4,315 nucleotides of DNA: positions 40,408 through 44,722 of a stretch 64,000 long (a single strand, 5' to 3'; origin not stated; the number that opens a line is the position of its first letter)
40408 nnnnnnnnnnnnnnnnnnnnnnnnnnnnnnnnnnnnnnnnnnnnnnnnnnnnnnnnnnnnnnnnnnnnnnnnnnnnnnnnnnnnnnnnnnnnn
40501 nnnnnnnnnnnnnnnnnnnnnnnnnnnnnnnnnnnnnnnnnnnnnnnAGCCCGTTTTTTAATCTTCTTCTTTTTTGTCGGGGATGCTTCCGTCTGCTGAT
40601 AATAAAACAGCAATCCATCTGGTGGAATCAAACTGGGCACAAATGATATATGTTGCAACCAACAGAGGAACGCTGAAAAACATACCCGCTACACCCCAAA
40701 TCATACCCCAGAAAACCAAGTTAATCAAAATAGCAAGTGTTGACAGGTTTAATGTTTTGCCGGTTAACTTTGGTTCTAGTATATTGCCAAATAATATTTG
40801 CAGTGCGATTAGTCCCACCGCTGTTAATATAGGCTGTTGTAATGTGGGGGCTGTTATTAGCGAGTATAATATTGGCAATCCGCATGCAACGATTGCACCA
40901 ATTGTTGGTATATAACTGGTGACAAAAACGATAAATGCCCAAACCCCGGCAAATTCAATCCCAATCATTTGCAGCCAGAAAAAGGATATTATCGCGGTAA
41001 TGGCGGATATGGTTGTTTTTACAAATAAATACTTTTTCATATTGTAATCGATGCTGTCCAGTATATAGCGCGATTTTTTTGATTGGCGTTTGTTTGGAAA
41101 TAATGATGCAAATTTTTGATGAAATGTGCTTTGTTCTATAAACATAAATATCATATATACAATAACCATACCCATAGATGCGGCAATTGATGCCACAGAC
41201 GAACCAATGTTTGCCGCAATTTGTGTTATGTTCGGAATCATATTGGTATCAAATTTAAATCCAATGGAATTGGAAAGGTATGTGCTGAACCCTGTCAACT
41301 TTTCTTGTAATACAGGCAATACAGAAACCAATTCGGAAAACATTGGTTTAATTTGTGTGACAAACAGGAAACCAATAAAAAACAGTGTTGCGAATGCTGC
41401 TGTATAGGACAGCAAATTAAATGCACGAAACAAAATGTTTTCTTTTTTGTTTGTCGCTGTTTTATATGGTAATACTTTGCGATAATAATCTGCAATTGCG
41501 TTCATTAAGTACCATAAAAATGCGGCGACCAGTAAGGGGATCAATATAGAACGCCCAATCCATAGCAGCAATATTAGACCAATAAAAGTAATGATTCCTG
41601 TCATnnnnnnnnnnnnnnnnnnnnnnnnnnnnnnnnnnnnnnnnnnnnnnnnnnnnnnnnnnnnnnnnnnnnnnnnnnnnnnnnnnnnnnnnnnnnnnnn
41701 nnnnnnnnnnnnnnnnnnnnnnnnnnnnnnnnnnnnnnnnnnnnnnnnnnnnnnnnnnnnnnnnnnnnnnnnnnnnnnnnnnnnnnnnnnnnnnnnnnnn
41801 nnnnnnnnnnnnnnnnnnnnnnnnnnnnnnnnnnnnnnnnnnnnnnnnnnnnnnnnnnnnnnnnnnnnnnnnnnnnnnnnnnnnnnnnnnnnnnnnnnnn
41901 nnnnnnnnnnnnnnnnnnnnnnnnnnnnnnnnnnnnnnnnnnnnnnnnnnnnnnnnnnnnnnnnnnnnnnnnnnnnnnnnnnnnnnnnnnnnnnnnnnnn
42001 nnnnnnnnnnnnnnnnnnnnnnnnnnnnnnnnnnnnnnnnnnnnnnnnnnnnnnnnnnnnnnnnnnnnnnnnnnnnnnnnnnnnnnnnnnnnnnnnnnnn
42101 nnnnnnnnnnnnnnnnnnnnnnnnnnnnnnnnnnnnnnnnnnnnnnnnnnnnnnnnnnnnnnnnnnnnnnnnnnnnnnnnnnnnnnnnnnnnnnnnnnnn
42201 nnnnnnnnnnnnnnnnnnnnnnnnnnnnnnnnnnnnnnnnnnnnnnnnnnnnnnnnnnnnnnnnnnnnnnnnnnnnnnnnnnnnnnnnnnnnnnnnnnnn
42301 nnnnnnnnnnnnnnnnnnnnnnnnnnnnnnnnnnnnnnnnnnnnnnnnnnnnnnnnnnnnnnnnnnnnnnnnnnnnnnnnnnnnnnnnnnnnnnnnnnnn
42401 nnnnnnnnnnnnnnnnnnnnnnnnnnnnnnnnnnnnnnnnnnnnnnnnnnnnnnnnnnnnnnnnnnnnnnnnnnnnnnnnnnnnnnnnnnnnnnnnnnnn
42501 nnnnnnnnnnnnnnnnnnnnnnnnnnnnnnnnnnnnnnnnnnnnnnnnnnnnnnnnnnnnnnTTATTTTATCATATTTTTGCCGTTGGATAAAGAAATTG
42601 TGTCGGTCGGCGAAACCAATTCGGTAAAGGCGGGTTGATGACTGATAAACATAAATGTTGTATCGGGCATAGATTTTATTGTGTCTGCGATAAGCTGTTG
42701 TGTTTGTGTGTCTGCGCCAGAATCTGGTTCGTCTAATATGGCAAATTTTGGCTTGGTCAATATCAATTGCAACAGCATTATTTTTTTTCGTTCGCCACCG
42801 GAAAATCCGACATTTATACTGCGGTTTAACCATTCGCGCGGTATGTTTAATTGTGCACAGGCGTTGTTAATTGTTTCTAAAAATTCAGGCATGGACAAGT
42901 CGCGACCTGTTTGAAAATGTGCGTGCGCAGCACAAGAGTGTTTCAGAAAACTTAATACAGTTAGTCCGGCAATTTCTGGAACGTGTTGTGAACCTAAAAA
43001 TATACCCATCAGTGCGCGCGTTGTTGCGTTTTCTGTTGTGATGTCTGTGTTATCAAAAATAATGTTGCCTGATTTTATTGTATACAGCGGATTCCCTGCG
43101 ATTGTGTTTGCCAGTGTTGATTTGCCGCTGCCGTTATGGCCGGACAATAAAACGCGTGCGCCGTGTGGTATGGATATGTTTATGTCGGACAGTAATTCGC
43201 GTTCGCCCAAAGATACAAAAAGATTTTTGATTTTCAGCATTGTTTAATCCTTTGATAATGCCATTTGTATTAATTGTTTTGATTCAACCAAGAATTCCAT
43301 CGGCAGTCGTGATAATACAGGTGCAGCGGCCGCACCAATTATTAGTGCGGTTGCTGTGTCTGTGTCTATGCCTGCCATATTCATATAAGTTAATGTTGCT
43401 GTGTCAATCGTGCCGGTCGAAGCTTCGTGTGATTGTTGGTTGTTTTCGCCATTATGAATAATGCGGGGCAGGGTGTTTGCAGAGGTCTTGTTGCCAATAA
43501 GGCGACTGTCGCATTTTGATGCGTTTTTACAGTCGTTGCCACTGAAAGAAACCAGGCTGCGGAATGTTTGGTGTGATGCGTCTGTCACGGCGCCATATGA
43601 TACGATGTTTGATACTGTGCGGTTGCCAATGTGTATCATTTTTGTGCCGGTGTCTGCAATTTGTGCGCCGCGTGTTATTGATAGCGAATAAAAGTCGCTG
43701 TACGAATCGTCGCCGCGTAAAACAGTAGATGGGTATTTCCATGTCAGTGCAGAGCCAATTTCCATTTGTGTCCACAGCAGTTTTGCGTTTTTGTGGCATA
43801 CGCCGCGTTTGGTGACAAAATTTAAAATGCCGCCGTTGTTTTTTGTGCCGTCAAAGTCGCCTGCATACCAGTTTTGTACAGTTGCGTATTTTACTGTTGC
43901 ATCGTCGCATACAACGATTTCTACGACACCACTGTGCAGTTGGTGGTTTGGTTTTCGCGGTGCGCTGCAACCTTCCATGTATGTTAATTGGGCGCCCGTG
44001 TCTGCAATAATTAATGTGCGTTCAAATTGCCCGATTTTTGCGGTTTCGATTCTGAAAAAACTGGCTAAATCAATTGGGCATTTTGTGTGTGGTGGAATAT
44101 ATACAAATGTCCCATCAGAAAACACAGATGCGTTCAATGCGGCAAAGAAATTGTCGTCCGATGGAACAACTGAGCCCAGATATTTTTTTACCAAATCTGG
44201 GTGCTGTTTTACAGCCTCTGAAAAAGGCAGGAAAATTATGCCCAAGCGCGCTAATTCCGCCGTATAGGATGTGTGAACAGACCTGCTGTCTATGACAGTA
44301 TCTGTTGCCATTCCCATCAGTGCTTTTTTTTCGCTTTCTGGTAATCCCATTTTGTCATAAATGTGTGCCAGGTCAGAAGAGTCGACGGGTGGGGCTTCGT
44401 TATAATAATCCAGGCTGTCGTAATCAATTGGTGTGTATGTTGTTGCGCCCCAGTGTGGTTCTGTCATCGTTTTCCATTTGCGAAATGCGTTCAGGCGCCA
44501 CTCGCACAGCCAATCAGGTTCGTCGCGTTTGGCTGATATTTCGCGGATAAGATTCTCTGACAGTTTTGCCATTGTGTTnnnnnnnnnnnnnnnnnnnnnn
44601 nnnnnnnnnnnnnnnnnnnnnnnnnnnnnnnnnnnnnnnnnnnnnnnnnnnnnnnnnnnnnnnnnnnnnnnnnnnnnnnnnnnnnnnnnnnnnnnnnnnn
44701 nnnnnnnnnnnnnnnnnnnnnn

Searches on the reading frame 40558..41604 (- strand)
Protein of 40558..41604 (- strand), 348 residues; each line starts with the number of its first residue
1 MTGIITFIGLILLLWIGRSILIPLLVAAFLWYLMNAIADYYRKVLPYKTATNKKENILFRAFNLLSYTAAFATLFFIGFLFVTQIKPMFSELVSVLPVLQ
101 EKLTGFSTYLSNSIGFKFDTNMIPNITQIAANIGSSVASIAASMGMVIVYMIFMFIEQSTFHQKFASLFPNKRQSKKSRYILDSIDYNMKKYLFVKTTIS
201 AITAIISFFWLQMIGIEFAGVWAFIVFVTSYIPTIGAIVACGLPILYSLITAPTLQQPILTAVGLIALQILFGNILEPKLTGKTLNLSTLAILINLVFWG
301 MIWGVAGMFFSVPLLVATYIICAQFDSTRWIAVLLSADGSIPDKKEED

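Call 35: search_protein_families(library=pfam, proteins=[window:40558-41604:-], max_evalue=0.001)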
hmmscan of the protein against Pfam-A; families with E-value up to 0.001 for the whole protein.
window:40558-41604:- (348 aa): 1 family
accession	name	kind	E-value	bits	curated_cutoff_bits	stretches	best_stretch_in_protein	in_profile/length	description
PF01594.21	AI-2E_transport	-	1.1e-40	140.3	34.3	1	3-321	4-322/327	AI-2E family transporter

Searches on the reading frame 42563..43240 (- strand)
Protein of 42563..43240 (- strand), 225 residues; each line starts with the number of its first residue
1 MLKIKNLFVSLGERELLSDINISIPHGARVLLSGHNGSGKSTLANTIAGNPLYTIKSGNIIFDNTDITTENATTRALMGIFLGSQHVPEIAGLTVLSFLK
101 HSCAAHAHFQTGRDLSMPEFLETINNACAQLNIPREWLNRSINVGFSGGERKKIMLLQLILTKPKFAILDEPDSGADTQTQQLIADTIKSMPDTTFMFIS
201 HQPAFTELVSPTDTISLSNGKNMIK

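Call 35: search_protein_families(library=pfam, proteins=[window:42563-43240:-], max_evalue=0.001)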
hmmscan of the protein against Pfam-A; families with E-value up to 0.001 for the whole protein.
window:42563-43240:- (225 aa): 2 families
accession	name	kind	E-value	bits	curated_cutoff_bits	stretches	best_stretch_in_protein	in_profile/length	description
PF00005.33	ABC_tran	-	1.7e-21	77.7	25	1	17-173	1-136/137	ABC transporter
PF02463.25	SMC_N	-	3e-06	27.3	40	1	31-211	28-207/220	RecF/RecN/SMC N terminal domain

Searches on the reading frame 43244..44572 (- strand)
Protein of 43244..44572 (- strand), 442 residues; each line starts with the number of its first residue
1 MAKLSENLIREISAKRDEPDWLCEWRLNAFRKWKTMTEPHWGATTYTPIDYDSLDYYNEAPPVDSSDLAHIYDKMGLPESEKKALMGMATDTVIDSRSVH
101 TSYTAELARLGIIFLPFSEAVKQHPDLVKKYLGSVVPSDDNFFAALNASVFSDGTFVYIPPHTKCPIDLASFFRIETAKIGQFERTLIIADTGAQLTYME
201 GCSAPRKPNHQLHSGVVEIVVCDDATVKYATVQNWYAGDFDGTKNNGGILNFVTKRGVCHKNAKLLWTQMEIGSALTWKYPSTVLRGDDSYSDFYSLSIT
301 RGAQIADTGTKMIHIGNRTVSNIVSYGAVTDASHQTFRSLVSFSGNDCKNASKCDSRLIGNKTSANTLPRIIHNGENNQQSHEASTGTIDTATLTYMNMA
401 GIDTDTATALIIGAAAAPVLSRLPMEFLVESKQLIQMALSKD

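Call 35: search_protein_families(library=pfam, proteins=[window:43244-44572:-], max_evalue=0.001)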
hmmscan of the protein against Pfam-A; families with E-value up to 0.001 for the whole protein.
window:43244-44572:- (442 aa): 2 families
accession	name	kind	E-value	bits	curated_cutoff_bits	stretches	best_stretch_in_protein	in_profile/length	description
PF01458.23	SUFBD_core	-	3e-56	190.9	27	1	173-414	1-231/232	SUF system FeS cluster assembly, SufBD core domain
PF19295.5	SufBD_N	-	5.3e-09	36.4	23.5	1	105-165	106-166/172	SufBD protein N-terminal region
